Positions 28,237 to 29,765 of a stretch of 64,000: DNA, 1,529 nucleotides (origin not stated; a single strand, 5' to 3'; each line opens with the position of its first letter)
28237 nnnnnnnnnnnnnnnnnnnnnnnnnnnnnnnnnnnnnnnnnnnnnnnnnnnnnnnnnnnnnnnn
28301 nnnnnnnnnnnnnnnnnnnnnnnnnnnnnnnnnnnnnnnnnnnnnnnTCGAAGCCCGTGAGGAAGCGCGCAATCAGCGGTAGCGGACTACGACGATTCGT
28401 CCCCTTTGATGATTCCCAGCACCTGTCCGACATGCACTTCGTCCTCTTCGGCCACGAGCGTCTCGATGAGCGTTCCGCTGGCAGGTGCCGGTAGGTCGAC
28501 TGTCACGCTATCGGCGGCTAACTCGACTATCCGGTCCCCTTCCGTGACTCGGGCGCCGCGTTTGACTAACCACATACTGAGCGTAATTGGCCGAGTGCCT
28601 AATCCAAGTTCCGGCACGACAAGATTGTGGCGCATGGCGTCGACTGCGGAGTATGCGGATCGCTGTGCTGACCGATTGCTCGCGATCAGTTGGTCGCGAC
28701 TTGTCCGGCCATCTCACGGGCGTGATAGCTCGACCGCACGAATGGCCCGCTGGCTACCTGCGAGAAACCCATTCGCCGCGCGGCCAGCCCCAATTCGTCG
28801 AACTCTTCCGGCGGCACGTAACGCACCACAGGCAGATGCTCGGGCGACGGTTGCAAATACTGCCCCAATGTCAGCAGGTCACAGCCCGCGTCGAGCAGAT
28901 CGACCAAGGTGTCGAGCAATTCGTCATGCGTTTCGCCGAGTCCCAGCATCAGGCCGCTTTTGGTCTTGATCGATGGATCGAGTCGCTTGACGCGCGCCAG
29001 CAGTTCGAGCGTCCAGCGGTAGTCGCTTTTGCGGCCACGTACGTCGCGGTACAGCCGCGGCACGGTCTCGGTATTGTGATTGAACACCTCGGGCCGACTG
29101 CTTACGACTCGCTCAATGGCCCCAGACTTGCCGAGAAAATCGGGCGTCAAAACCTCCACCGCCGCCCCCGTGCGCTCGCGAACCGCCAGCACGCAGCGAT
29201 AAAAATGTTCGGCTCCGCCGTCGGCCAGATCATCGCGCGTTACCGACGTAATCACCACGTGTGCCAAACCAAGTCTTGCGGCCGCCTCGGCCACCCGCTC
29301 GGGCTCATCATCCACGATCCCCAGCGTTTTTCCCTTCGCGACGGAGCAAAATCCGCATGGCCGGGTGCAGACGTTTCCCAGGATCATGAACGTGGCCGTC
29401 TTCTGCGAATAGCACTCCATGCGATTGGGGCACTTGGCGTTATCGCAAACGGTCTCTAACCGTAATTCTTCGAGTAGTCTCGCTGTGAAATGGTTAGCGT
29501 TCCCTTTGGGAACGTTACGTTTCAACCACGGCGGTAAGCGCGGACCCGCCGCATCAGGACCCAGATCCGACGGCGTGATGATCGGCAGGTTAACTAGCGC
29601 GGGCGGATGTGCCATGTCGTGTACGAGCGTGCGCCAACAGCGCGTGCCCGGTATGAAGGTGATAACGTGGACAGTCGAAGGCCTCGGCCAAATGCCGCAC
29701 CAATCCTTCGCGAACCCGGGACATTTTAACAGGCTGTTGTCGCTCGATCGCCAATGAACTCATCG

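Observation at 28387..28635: Lipoyl-domain-like protein without the lipoyl-lysine, encoded directly after lipB-lipA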

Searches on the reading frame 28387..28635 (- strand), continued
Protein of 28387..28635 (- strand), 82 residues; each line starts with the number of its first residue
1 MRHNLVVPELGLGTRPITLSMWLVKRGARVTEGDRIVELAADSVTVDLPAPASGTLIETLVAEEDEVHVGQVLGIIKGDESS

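Call 66: find_homologous_proteins(query=A3, max_evalue=0.000001)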
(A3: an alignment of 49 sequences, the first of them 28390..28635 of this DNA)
Query A3 (49 sequences) (82 aa, profile of the alignment): 1492 proteins with E <= 0.000001 among 8000 candidates; the best 120 are listed.
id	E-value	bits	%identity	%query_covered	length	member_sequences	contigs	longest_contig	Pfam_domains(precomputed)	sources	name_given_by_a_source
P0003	3.8e-35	137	77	95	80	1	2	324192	PF00364.29,PF25997.1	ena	-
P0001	1.0e-34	136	90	100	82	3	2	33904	PF00364.29,PF25997.1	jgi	jgi:pyruvate dehydrogenase E2 component (dihydrolipoamide acetyltransferase)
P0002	3.5e-34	134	71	98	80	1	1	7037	PF00364.29,PF25997.1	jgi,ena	jgi:pyruvate/2-oxoglutarate dehydrogenase complex dihydrolipoamide acyltransferase (E2) component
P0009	8.7e-34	133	68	96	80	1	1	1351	PF00364.29,PF25997.1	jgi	jgi:pyruvate/2-oxoglutarate dehydrogenase complex dihydrolipoamide acyltransferase (E2) component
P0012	9.3e-34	133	69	98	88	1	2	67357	PF00364.29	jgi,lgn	-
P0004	1.0e-33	133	73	98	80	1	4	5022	PF00364.29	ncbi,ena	-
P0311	1.2e-33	132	68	96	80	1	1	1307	PF00364.29,PF25997.1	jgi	jgi:pyruvate/2-oxoglutarate dehydrogenase complex dihydrolipoamide acyltransferase (E2) component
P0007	1.3e-33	132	73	98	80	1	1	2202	PF00364.29,PF25997.1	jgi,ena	-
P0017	1.8e-33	132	71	94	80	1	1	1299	PF00364.29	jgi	jgi:pyruvate/2-oxoglutarate dehydrogenase complex dihydrolipoamide acyltransferase (E2) component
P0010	2.0e-33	132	73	98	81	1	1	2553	PF00364.29,PF25997.1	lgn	-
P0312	2.8e-33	131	59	99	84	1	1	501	PF00364.29,PF25997.1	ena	-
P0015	2.9e-33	131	68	98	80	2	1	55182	PF00364.29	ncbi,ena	-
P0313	3.0e-33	131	53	93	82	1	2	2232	PF00364.29,PF25997.1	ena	-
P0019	3.2e-33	131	69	94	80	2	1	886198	PF00364.29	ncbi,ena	-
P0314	3.5e-33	131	58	96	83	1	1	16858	PF00364.29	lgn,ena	-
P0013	4.1e-33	131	68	96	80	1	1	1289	PF00364.29,PF25997.1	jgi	jgi:pyruvate/2-oxoglutarate dehydrogenase complex dihydrolipoamide acyltransferase (E2) component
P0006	4.8e-33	130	76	98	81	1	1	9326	PF00364.29,PF25997.1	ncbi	-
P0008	6.5e-33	130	69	98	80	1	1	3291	PF00364.29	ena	-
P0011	8.0e-33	130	68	98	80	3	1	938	PF00364.29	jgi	jgi:pyruvate/2-oxoglutarate dehydrogenase complex dihydrolipoamide acyltransferase (E2) component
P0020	9.5e-33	129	64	99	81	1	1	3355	PF00364.29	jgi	jgi:pyruvate dehydrogenase E2 component (dihydrolipoamide acetyltransferase)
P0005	1.1e-32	129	71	98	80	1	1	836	PF00364.29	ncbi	-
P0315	1.3e-32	129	70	98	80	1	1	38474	PF00364.29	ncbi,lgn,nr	ncbi:MAG: biotin attachment protein [Planctomycetia bacterium]|nr:biotin attachment protein [Plancto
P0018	1.8e-32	129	70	94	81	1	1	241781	PF00364.29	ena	-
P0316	2.0e-32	128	61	91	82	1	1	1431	PF00364.29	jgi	jgi:pyruvate dehydrogenase E2 component (dihydrolipoamide acetyltransferase)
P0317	2.0e-32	128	55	95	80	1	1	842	PF00364.29,PF25997.1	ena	-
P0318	2.4e-32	128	54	93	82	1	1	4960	PF00364.29,PF25997.1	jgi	jgi:pyruvate/2-oxoglutarate dehydrogenase complex dihydrolipoamide acyltransferase (E2) component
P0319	2.4e-32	128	61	93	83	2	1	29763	PF00364.29,PF25919.1,PF25997.1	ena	-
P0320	2.6e-32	128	50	93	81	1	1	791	PF00364.29,PF25997.1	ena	-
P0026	2.7e-32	128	59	91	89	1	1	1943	PF00364.29,PF25997.1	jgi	jgi:pyruvate/2-oxoglutarate dehydrogenase complex dihydrolipoamide acyltransferase (E2) component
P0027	2.9e-32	128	60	91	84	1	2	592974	PF00364.29,PF25997.1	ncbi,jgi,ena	jgi:pyruvate/2-oxoglutarate dehydrogenase complex dihydrolipoamide acyltransferase (E2) component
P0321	2.9e-32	128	56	94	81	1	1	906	PF00364.29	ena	-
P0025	3.3e-32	128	57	94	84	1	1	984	PF00364.29,PF25997.1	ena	-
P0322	3.4e-32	128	54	93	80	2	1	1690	PF00364.29,PF25997.1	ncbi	-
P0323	3.5e-32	128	66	93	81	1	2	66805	PF00364.29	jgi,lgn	jgi:2-oxoglutarate dehydrogenase E2 component (dihydrolipoamide succinyltransferase)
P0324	3.6e-32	128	58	93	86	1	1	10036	PF00364.29,PF25997.1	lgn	-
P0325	3.7e-32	128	56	95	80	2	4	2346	PF00364.29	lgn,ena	-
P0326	3.7e-32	128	54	96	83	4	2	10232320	PF00364.29,PF25997.1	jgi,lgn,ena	jgi:pyruvate/2-oxoglutarate dehydrogenase complex dihydrolipoamide acyltransferase (E2) component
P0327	3.7e-32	128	63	93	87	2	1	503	PF00364.29,PF25917.1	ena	-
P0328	3.9e-32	128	56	94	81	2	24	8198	PF00364.29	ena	-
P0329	4.0e-32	127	54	95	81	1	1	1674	PF00364.29,PF25997.1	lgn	-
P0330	4.2e-32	127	61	98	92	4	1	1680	PF00364.29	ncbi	ncbi:MAG: biotin/lipoyl-containing protein [Pirellulales bacterium]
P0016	4.2e-32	127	71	98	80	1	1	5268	PF00364.29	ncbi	ncbi:MAG: biotin/lipoyl-containing protein [Singulisphaera sp.]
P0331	4.4e-32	127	59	93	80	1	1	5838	PF00364.29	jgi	jgi:pyruvate/2-oxoglutarate dehydrogenase complex dihydrolipoamide acyltransferase (E2) component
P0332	5.0e-32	127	53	98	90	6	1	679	PF00364.29,PF25997.1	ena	-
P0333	5.1e-32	127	55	100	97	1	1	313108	PF00364.29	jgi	jgi:pyruvate/2-oxoglutarate dehydrogenase complex dihydrolipoamide acyltransferase (E2) component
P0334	5.1e-32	127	54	99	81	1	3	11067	PF00364.29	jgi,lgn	-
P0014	5.7e-32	127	68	98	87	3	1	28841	PF00364.29,PF25997.1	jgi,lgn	jgi:pyruvate/2-oxoglutarate dehydrogenase complex dihydrolipoamide acyltransferase (E2) component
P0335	5.7e-32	127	63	98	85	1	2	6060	PF00364.29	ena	-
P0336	6.8e-32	127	57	94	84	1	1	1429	PF00364.29,PF25997.1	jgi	jgi:2-oxoglutarate dehydrogenase E2 component (dihydrolipoamide succinyltransferase)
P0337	8.3e-32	126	67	91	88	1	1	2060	PF00364.29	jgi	jgi:pyruvate/2-oxoglutarate dehydrogenase complex dihydrolipoamide acyltransferase (E2) component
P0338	9.2e-32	126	49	96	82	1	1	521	PF00364.29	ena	-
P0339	1.1e-31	126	54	96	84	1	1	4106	PF00364.29,PF25919.1,PF25997.1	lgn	-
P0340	1.1e-31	126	69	98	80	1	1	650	PF00364.29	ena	-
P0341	1.2e-31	126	60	94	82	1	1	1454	PF00364.29,PF25997.1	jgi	jgi:2-oxoglutarate dehydrogenase E2 component (dihydrolipoamide succinyltransferase)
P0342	1.3e-31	126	54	99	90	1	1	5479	PF00364.29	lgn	-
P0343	1.3e-31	126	64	94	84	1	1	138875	PF00364.29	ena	-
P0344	1.3e-31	126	54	93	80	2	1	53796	PF00364.29,PF25997.1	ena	-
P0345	1.4e-31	126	53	94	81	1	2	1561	PF00364.29,PF25997.1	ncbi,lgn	-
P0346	1.5e-31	126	54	95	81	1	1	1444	PF00364.29,PF25997.1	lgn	-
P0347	1.6e-31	126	51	96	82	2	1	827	PF00364.29,PF25997.1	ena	-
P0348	1.6e-31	126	54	93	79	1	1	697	PF00364.29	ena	-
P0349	1.6e-31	126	56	94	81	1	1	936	PF00364.29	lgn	-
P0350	1.6e-31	126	54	95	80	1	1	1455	PF00364.29,PF25997.1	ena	-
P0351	1.7e-31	125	53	94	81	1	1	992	PF00364.29,PF25997.1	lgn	-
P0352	1.7e-31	125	65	94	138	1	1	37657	PF00364.29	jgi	-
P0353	1.8e-31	125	58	90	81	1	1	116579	PF00364.29,PF25997.1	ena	-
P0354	2.0e-31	125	55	93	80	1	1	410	PF00364.29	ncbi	-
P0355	2.0e-31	125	59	93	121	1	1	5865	PF00364.29,PF25919.1,PF25997.1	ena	-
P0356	2.0e-31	125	57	96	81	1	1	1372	PF00364.29,PF25997.1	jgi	jgi:pyruvate/2-oxoglutarate dehydrogenase complex dihydrolipoamide acyltransferase (E2) component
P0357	2.0e-31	125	55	98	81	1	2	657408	PF00364.29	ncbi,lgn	ncbi:MAG: biotin/lipoyl-containing protein [Pirellulales bacterium]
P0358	2.2e-31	125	54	99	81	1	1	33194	PF00364.29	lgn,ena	-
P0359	2.2e-31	125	68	99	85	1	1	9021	PF00364.29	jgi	jgi:pyruvate/2-oxoglutarate dehydrogenase complex dihydrolipoamide acyltransferase (E2) component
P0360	2.3e-31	125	58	93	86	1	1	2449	PF00364.29,PF25997.1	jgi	-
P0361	2.4e-31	125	57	93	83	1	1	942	PF00364.29,PF25919.1,PF25997.1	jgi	jgi:pyruvate/2-oxoglutarate dehydrogenase complex dihydrolipoamide acyltransferase (E2) component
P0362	2.4e-31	125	56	94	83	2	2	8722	PF00364.29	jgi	-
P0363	2.4e-31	125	57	96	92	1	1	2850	PF00364.29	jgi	jgi:2-oxoglutarate dehydrogenase E2 component (dihydrolipoamide succinyltransferase)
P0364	2.5e-31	125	51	93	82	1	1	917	PF00364.29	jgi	jgi:2-oxoglutarate dehydrogenase E2 component (dihydrolipoamide succinyltransferase)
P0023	2.5e-31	125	60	94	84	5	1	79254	PF00364.29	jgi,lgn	jgi:2-oxoglutarate dehydrogenase E2 component (dihydrolipoamide succinyltransferase)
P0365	2.5e-31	125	56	99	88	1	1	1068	PF00364.29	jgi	jgi:pyruvate/2-oxoglutarate dehydrogenase complex dihydrolipoamide acyltransferase (E2) component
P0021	2.6e-31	125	69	94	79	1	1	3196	PF00364.29,PF25997.1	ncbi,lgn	-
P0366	2.7e-31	125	57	96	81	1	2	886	PF00364.29,PF25997.1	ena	-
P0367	2.8e-31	125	56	91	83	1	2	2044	PF00364.29,PF25919.1,PF25997.1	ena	-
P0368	2.8e-31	125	57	93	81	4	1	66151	PF00364.29,PF25997.1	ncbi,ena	-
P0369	2.9e-31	125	57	96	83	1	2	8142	PF00364.29,PF25997.1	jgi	-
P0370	3.1e-31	125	54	93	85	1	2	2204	PF00364.29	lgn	-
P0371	3.4e-31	124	57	96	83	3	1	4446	PF00364.29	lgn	-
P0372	3.6e-31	124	55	94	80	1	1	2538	PF00364.29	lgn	-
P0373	3.6e-31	124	55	93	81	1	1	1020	PF00364.29,PF25919.1,PF25997.1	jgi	jgi:pyruvate/2-oxoglutarate dehydrogenase complex dihydrolipoamide acyltransferase (E2) component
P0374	3.7e-31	124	53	94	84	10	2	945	PF00364.29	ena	-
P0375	3.7e-31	124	59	98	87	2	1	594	PF00364.29,PF25997.1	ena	-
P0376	3.7e-31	124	54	95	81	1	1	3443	PF00364.29,PF25997.1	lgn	-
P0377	3.8e-31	124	60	95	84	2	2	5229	PF00364.29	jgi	jgi:pyruvate dehydrogenase E2 component (dihydrolipoamide acetyltransferase)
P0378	3.8e-31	124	52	96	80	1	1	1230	PF00364.29,PF25997.1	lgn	-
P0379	3.9e-31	124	51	95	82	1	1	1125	PF00364.29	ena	-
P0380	3.9e-31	124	58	98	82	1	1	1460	PF00364.29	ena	-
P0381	4.2e-31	124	57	96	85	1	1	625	PF00364.29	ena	-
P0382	4.3e-31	124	57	96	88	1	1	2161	PF00364.29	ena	-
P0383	4.8e-31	124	64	91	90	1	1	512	PF00364.29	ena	-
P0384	5.1e-31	124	57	93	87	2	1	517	PF00364.29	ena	-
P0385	5.2e-31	124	54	96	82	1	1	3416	PF00364.29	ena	-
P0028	5.2e-31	124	59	96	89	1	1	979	PF00364.29,PF25919.1,PF25997.1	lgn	-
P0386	5.3e-31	124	65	94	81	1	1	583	PF00364.29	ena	-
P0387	5.4e-31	124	57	93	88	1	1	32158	PF00364.29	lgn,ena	-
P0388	5.8e-31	124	54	95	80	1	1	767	PF00364.29,PF25997.1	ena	-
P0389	6.1e-31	124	58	96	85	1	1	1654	PF00364.29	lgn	-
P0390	6.2e-31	124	61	93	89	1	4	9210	PF00364.29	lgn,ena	-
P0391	6.8e-31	124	57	93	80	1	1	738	PF00364.29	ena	-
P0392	6.9e-31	124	56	99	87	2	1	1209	PF00364.29,PF25997.1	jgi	jgi:pyruvate/2-oxoglutarate dehydrogenase complex dihydrolipoamide acyltransferase (E2) component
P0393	7.1e-31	123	57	96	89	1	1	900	PF00364.29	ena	-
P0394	7.4e-31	123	55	93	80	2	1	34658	PF00364.29,PF25919.1,PF25997.1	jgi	jgi:pyruvate/2-oxoglutarate dehydrogenase complex dihydrolipoamide acyltransferase (E2) component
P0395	8.3e-31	123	60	99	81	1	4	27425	PF00364.29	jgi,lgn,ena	-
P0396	8.5e-31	123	53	98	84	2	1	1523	PF00364.29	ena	-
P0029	8.8e-31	123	59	93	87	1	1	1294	PF00364.29,PF25997.1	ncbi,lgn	-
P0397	8.9e-31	123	52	94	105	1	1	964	PF00364.29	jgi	jgi:pyruvate dehydrogenase E2 component (dihydrolipoamide acetyltransferase)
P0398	9.1e-31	123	52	94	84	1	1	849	PF00364.29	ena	-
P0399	9.5e-31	123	50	95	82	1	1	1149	PF00364.29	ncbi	-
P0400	9.5e-31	123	58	96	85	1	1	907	PF00364.29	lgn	-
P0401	9.9e-31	123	53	95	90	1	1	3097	PF00364.29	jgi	jgi:pyruvate/2-oxoglutarate dehydrogenase complex dihydrolipoamide acyltransferase (E2) component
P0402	1.0e-30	123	58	90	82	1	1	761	PF00364.29,PF25917.1,PF25997.1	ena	-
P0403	1.0e-30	123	56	96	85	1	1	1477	PF00364.29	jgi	jgi:pyruvate/2-oxoglutarate dehydrogenase complex dihydrolipoamide acyltransferase (E2) component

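Call 73: search_protein_families(library=pfam, proteins=[L041:5228-6331:+, L041:6356-7822:+, L008:5176-6570:+, L056:5544-8612:+, L053:5398-7311:+, L032:3103-4311:+, L045:2988-4766:+, L058:2649-4400:+], max_evalue=0.001)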
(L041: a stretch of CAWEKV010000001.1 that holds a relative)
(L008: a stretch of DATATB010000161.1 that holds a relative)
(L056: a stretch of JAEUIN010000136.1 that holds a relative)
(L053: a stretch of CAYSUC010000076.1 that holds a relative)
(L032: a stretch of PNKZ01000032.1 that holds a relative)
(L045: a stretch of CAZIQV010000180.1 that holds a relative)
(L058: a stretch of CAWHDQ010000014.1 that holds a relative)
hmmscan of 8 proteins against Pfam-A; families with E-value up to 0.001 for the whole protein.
L041:5228-6331:+ (367 aa): 1 family
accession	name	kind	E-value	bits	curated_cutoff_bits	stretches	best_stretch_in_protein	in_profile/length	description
PF01804.23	Penicil_amidase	-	9.3e-91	306.3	21.3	1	61-366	2-263/675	Penicillin amidase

L041:6356-7822:+ (488 aa): 1 family
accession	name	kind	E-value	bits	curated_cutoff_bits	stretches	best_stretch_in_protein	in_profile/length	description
PF01804.23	Penicil_amidase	-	4.2e-89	300.8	21.3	1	2-475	275-673/675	Penicillin amidase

L008:5176-6570:+ (464 aa): 0 families

L056:5544-8612:+ (1022 aa): 0 families

L053:5398-7311:+ (637 aa): 0 families

L032:3103-4311:+ (402 aa): 1 family
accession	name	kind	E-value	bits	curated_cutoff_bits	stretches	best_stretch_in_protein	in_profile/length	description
PF04468.17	PSP1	-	2.5e-28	98.6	27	1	96-180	2-86/86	PSP1 C-terminal conserved region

L045:2988-4766:+ (592 aa): 2 families
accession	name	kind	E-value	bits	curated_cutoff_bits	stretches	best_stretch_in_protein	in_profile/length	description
PF20154.4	LNT_N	-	1.4e-26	94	27.1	1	42-199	3-159/159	Apolipoprotein N-acyltransferase N-terminal domain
PF00795.27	CN_hydrolase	-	2.2e-16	60.4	23.2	1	297-552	34-248/256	Carbon-nitrogen hydrolase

L058:2649-4400:+ (584 aa): 5 families
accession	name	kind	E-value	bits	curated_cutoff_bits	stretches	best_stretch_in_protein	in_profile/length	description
PF07719.23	TPR_2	-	1.7e-06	28.1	27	0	197-216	9-28/34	Tetratricopeptide repeat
PF13176.12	TPR_7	-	0.00044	20.6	27.9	0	203-220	13-30/36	Tetratricopeptide repeat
PF00515.34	TPR_1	-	0.0005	20.2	27.8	0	203-216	15-28/34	Tetratricopeptide repeat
PF13424.12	TPR_12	-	0.00066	20.3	30.1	0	393-442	17-63/77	Tetratricopeptide repeat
PF25058.1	ARM_TT21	-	0.001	19.5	27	0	262-369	33-136/155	Tetratricopeptide repeat protein 21 ARM repeat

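Call 76: list_cluster_members(proteins=[window:28390-28635:-, P0315, P0330, P0357, P0326, P0368, P0142, P0041])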
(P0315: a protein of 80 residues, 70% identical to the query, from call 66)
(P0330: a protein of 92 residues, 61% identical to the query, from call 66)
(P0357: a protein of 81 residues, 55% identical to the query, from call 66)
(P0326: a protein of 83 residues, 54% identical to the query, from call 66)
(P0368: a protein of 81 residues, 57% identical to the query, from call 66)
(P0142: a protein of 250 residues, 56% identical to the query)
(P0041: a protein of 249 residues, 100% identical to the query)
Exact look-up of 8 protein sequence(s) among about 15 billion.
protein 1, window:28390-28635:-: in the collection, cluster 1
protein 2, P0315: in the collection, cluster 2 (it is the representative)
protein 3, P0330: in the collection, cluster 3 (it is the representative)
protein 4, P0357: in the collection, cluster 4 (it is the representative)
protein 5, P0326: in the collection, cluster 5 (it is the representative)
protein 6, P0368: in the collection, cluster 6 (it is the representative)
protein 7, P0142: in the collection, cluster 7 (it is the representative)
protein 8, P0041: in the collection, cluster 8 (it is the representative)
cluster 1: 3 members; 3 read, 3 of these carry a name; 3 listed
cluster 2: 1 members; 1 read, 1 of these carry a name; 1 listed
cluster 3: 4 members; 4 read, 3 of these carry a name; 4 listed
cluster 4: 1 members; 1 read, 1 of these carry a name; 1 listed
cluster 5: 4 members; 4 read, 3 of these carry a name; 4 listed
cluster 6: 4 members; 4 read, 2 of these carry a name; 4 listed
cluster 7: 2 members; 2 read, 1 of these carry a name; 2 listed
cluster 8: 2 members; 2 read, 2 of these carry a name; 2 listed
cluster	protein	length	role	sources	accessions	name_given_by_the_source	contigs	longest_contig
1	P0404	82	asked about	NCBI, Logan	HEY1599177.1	MAG TPA: lipoyl domain-containing protein [Pirellulales bacterium]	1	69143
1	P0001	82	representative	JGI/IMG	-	pyruvate dehydrogenase E2 component (dihydrolipoamide acetyltransferase)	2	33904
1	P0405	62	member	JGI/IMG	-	2-oxoglutarate dehydrogenase E2 component (dihydrolipoamide succinyltransferase)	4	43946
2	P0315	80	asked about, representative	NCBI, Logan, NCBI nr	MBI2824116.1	MAG: biotin attachment protein [Planctomycetia bacterium] | biotin attachment protein [Planctomycetia bacterium]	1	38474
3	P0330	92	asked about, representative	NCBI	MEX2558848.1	MAG: biotin/lipoyl-containing protein [Pirellulales bacterium]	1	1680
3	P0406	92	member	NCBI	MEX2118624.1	MAG: biotin/lipoyl-containing protein [Pirellulales bacterium]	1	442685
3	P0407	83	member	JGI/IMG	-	2-oxoglutarate dehydrogenase E2 component (dihydrolipoamide succinyltransferase)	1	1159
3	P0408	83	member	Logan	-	-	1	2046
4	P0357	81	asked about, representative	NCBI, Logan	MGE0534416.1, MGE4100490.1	MAG: biotin/lipoyl-containing protein [Pirellulales bacterium]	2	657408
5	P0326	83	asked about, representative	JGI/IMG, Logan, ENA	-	pyruvate/2-oxoglutarate dehydrogenase complex dihydrolipoamide acyltransferase (E2) ...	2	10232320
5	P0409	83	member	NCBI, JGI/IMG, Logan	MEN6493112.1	MAG: lipoyl domain-containing protein [Thermoguttaceae bacterium] | pyruvate/2-oxoglutarate dehydrogenase complex dihydrolipoamide acyltransferase (E2) ...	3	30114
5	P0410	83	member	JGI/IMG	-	pyruvate/2-oxoglutarate dehydrogenase complex dihydrolipoamide acyltransferase (E2) ...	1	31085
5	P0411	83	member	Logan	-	-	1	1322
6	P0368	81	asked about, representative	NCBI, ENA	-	-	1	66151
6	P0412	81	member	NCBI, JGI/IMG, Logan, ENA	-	pyruvate/2-oxoglutarate dehydrogenase complex dihydrolipoamide acyltransferase (E2) ...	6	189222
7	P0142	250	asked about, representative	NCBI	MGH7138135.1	MAG: lipoyl(octanoyl) transferase LipB [Pirellulales bacterium]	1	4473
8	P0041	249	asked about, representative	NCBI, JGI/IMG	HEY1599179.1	MAG TPA: hypothetical protein VGG64_06225 [Pirellulales bacterium] | lipoyl(octanoyl) transferase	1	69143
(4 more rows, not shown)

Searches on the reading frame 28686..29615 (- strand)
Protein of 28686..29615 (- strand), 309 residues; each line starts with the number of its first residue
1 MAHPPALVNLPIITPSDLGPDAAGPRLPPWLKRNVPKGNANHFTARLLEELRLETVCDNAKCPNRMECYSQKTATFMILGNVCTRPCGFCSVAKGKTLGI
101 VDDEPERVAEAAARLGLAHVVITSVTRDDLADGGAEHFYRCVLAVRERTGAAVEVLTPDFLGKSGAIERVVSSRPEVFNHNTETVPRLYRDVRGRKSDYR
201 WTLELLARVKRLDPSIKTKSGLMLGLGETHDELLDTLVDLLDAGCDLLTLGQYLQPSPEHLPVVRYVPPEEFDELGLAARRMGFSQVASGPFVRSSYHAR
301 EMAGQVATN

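Call 3: search_protein_families(library=pfam, proteins=[window:28686-29615:-], max_evalue=0.1)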
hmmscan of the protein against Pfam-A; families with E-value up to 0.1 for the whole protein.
window:28686-29615:- (309 aa): 2 families
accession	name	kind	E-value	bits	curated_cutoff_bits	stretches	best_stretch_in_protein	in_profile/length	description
PF04055.27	Radical_SAM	-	1.8e-18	67.7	29.5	1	77-237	1-163/166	Radical SAM superfamily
PF16881.10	LIAS_N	-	8.1e-07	29.9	27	1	25-62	59-96/96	N-terminal domain of lipoyl synthase of Radical_SAM family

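Call 4: search_protein_families(library=ncbifam, proteins=[window:28686-29615:-], max_evalue=0.1)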
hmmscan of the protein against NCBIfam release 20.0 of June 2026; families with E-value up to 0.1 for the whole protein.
window:28686-29615:- (309 aa): 8 families
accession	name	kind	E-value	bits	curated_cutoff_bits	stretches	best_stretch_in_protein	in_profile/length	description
NF004019.1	PRK05481.1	subfamily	7.7e-116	386.4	203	1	28-306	2-280/286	lipoyl synthase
NF009544.0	PRK12928.1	subfamily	3.4e-114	381.1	210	1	26-302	19-296/300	lipoyl synthase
TIGR00510.1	lipA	equivalog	3.9e-106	354.7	310.25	1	26-302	16-293/302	lipoyl synthase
NF053790.1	LplA_LipA_fuse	exception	3.2e-104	349.7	800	1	28-301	334-605/606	bifunctional lipoate--protein ligase/lipoyl synthase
TIGR00433.2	bioB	equivalog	1.4e-06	27.8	225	1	80-246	48-214/307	biotin synthase BioB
NF053743.1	LipS2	equivalog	5.1e-06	26.1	270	1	186-245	139-195/292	LipS2 family lipoyl synthase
TIGR04043.1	rSAM_MSMEG_0568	hypoth_equivalog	1.3e-05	24.4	303.7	1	85-154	123-197/354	MSMEG_0568 family radical SAM protein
NF004884.0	PRK06245.1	equivalog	0.046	12.6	209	0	68-120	12-64/340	7,8-didemethyl-8-hydroxy-5-deazariboflavin synthase subunit CofG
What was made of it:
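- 28686..29615 (-): lipA, a canonical lipoyl synthase. TIGR00510 scores 354.7 bits against a cut-off of 310 (call 4).
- On LipA lipoyl synthase (28686-29615): 354.7 bits against 310.25 (call 4).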
